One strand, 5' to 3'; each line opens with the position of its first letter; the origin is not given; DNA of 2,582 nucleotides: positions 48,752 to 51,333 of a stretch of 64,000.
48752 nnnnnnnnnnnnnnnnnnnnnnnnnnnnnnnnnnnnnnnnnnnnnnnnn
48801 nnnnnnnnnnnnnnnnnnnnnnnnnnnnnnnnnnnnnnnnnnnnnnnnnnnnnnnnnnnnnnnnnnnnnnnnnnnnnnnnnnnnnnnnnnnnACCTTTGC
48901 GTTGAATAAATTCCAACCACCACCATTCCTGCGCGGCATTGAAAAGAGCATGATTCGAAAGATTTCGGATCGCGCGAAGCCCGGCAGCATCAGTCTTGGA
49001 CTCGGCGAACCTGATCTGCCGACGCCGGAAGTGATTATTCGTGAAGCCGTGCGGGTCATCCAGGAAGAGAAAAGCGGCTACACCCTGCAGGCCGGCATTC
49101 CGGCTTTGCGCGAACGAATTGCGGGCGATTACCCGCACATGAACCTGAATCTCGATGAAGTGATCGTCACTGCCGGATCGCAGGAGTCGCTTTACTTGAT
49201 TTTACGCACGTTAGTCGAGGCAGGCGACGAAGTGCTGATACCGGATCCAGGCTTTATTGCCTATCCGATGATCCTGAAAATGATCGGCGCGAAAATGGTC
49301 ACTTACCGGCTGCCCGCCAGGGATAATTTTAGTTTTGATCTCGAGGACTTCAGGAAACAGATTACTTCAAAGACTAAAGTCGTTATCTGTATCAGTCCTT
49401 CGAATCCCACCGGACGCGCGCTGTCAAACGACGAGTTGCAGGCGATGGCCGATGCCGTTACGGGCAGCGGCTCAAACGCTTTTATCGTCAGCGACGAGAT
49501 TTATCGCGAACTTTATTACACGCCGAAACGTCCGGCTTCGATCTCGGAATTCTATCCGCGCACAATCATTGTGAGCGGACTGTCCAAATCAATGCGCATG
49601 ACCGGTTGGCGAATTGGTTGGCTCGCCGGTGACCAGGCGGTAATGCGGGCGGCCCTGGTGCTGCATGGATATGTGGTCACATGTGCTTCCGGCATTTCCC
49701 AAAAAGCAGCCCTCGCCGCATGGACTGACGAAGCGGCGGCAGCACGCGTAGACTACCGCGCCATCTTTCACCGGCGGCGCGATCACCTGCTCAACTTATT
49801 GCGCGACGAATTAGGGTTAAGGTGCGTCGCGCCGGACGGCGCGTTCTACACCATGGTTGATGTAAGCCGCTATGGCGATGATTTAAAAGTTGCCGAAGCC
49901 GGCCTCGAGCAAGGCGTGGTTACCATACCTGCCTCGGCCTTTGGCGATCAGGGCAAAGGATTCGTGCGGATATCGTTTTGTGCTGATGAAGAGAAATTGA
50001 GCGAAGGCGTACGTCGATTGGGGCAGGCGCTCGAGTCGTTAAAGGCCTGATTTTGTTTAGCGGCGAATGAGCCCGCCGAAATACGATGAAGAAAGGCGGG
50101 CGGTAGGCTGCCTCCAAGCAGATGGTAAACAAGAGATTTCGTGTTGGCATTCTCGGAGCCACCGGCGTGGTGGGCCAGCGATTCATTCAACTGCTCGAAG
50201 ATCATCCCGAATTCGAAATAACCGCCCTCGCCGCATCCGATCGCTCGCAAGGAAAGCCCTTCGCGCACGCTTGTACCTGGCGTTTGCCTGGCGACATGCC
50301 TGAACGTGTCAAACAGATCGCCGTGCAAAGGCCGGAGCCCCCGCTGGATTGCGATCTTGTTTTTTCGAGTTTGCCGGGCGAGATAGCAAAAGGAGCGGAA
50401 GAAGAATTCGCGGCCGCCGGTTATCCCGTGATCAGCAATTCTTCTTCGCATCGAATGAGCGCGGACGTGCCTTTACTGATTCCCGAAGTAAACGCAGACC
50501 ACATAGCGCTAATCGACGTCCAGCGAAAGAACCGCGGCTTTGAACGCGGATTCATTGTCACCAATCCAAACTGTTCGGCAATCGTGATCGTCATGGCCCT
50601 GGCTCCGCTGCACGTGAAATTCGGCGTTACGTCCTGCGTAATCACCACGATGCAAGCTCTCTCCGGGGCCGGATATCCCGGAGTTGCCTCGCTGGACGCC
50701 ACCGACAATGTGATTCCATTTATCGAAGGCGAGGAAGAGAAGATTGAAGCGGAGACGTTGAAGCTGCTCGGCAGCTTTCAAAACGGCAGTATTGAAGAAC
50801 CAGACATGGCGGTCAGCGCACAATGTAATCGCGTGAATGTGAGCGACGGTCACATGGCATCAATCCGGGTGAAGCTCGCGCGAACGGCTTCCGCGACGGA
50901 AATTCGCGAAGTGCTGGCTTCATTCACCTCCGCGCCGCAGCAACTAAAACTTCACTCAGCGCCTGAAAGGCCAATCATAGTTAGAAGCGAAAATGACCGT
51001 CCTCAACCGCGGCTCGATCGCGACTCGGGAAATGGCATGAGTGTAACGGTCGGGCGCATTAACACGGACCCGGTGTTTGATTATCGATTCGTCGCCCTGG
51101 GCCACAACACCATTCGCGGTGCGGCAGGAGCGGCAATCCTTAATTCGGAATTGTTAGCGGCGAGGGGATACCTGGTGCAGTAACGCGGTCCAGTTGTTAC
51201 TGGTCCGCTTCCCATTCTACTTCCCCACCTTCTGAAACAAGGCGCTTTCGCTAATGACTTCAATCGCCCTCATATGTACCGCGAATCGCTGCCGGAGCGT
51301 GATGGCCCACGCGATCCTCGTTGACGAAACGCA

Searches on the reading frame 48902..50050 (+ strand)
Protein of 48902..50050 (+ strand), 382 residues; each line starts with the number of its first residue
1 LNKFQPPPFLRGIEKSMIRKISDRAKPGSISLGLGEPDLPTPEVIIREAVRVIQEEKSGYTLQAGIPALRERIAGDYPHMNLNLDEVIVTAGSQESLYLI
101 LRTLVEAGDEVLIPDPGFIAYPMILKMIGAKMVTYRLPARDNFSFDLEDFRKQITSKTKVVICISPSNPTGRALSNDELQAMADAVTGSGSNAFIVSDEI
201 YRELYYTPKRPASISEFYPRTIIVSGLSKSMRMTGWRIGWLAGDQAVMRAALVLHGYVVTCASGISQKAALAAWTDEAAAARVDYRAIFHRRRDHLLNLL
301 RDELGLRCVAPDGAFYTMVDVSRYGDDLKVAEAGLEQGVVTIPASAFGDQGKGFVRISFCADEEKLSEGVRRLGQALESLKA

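Call 3: search_protein_families(library=pfam, proteins=[window:48902-50050:+], max_evalue=0.01)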
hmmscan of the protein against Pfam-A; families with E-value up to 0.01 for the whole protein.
window:48902-50050:+ (382 aa): 4 families
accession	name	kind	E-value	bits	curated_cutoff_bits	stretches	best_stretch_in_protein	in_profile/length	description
PF00155.27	Aminotran_1_2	-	1.1e-60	206.2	19.7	1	30-373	4-361/361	Aminotransferase class I and II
PF00266.25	Aminotran_5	-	1.4e-06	28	21.5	1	85-183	62-165/371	Aminotransferase class-V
PF01041.23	DegT_DnrJ_EryC1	-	0.00093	18.9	19.8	1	87-184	42-136/360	DegT/DnrJ/EryC1/StrS aminotransferase family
PF01053.26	Cys_Met_Meta_PP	-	0.0062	15.6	27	1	91-173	74-153/381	Cys/Met metabolism PLP-dependent enzyme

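Call 66: search_protein_families(library=ncbifam, proteins=[window:48902-50050:+], max_evalue=1e-10)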
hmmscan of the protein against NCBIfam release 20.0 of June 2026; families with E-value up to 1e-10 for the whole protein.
window:48902-50050:+ (382 aa): 64 families (the best 25 are shown)
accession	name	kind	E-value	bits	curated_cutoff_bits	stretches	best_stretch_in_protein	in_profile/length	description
NF041364.1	GntC_guanitoxin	equivalog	3.9e-84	282.6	415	1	30-375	1-355/356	guanitoxin biosynthesis PLP-dependent (S)-gamma-hydroxy-L-arginine cyclodehydratase GntC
NF005817.0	PRK07683.1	equivalog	5.7e-79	265.6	575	1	10-378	9-382/387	aminotransferase A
NF041091.1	asp_aminotase_Arch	equivalog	9.6e-77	258.3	550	1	30-375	30-373/376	aspartate aminotransferase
NF005816.0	PRK07682.1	equivalog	2e-72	244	620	1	12-380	12-386/390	aminotransferase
NF006229.0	PRK08361.1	equivalog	2.2e-72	244.2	624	1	13-379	17-390/391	aspartate aminotransferase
NF005588.0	PRK07309.1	equivalog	1.9e-71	241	576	1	10-379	11-388/391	pyridoxal phosphate-dependent aminotransferase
NF004770.0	PRK06108.1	subfamily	9.7e-71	238.6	422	1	11-379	18-394/396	pyridoxal phosphate-dependent aminotransferase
NF005601.0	PRK07337.1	equivalog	7.3e-66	222.9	496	1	25-377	33-392/394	pyridoxal phosphate-dependent aminotransferase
NF006514.0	PRK08960.1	equivalog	2.4e-64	217.6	554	1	30-379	35-387/388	pyridoxal phosphate-dependent aminotransferase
NF004769.0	PRK06107.1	equivalog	8.5e-63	212.5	617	1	30-380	36-401/402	aspartate transaminase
NF005305.0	PRK06836.1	equivalog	3.1e-61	207.8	376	1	33-379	40-393/396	pyridoxal phosphate-dependent aminotransferase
NF005855.0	PRK07777.1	equivalog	1.4e-59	202.4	553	1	20-376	20-387/391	pyridoxal phosphate-dependent aminotransferase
NF006756.0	PRK09276.1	subfamily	7.3e-57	193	507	1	28-375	32-384/387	LL-diaminopimelate aminotransferase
NF006488.0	PRK08912.1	equivalog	8.1e-56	189.6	498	1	12-378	10-385/387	aminotransferase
TIGR03540.1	DapC_direct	equivalog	1e-55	189.3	593.25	1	17-375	20-382/383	LL-diaminopimelate aminotransferase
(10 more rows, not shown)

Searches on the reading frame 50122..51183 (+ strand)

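Call 66: search_protein_families(library=ncbifam, proteins=[window:50122-51183:+], max_evalue=1e-10)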
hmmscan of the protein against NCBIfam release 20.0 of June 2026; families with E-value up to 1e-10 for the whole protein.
window:50122-51183:+ (353 aa): 8 families
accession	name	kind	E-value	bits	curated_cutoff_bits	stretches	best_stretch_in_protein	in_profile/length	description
NF006416.0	PRK08664.1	subfamily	9.3e-147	488.8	232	1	4-351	2-349/350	aspartate-semialdehyde dehydrogenase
TIGR00978.1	asd_EA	equivalog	1.8e-132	441.5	301.2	1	7-345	2-340/342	aspartate-semialdehyde dehydrogenase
NF011456.0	PRK14874.1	equivalog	5e-45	154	223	1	4-193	3-173/346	aspartate-semialdehyde dehydrogenase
TIGR01296.1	asd_B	equivalog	7.5e-40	137.1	324.2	1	7-209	1-183/339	aspartate-semialdehyde dehydrogenase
NF005229.0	PRK06728.1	equivalog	3.9e-32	111.4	628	1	1-196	1-177/347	aspartate-semialdehyde dehydrogenase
TIGR01850.1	argC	equivalog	1.5e-19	70.4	233.6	1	7-340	2-324/345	N-acetyl-gamma-glutamyl-phosphate reductase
NF005957.0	PRK08040.1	equivalog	4.3e-12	46.2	273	0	6-191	5-172/336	aspartate-semialdehyde dehydrogenase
NF004224.0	PRK05671.1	equivalog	6.1e-11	42.4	284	0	4-191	3-171/336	aspartate-semialdehyde dehydrogenase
